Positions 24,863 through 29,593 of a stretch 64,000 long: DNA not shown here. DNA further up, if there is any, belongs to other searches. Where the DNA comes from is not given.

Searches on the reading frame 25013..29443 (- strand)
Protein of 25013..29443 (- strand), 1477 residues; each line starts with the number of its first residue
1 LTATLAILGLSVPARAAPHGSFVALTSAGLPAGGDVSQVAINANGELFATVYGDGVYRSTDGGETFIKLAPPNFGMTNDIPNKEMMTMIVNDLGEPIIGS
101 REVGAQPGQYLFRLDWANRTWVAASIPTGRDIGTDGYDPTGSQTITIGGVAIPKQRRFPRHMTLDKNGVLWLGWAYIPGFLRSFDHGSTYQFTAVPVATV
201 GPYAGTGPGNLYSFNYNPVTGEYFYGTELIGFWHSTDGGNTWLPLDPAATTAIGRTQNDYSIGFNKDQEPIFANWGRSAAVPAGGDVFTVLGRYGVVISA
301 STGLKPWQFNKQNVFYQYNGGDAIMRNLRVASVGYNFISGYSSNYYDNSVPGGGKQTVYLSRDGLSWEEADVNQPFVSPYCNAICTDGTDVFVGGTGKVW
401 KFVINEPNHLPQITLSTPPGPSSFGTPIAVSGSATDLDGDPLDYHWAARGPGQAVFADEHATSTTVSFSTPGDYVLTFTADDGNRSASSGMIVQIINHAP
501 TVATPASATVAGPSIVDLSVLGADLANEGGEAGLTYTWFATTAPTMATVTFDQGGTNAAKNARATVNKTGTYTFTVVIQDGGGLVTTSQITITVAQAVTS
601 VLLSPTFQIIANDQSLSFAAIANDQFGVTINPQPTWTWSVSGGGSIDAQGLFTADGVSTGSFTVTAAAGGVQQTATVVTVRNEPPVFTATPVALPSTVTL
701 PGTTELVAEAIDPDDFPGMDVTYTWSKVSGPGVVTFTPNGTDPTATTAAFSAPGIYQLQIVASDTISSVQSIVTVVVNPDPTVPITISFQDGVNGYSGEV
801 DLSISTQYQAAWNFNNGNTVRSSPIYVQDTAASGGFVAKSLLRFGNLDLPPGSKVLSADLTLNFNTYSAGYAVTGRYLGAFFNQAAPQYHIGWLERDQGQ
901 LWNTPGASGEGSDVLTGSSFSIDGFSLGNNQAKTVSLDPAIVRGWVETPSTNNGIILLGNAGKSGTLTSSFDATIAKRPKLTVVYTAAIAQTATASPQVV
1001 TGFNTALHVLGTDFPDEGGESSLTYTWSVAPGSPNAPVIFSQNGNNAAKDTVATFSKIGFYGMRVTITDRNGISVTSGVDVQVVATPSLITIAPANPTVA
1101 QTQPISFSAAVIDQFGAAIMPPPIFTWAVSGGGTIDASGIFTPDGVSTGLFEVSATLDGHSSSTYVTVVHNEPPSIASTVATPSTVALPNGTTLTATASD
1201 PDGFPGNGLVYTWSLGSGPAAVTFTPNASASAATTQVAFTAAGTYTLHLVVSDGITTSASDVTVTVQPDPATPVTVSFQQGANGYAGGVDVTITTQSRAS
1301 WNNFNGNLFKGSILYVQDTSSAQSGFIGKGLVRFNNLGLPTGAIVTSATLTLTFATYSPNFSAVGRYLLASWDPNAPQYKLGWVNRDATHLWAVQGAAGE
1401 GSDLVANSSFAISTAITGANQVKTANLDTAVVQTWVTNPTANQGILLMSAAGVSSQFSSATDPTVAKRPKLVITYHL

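Call 12: search_protein_families(library=pfam, proteins=[window:25013-29443:-], max_evalue=0.001)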
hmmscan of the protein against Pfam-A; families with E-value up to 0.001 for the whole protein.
window:25013-29443:- (1477 aa): 3 families
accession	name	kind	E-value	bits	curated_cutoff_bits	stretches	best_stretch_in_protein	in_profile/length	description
PF22352.2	K319L-like_PKD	-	7.6e-25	87.2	27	3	1185-1266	6-84/84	K319L-like, PKD domain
PF00801.26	PKD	-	2.6e-21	75.8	23.5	3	691-777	10-80/80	PKD domain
PF18911.6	PKD_4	-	5.6e-12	46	27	1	1180-1266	8-83/85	PKD domain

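Call 13: search_protein_families(library=ncbifam, proteins=[window:25013-29443:-], max_evalue=0.00001)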
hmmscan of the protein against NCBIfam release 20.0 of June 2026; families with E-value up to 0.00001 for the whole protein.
window:25013-29443:- (1477 aa): 6 families
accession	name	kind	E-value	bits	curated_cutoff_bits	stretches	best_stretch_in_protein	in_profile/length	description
NF038112.1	myxo_dep_M36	subfamily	1.9e-31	108.2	1500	2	426-783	1208-1569/1604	myxosortase-dependent M36 family metallopeptidase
NF033679.1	DNRLRE_dom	domain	4.2e-20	72.5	34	2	1302-1474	12-164/164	DNRLRE domain-containing protein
NF038111.1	rhom_dep_M36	equivalog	3.3e-15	54.6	1700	1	1170-1282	1183-1291/1315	rhombosortase-dependent M36 family metallopeptidase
NF041578.1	betaarabinsidaseHypBA2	equivalog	7e-10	37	3200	1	451-507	1088-1144/1709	beta-L-arabinobiosidase HypBA2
NF012211.1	tand_rpt_95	domain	8e-07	28.9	90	0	534-596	27-86/98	tandem-95 repeat protein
NF045728.1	glycosyl_F510_1955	equivalog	3.7e-06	26.4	175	0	34-92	137-196/246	F510_1955 family glycosylhydrolase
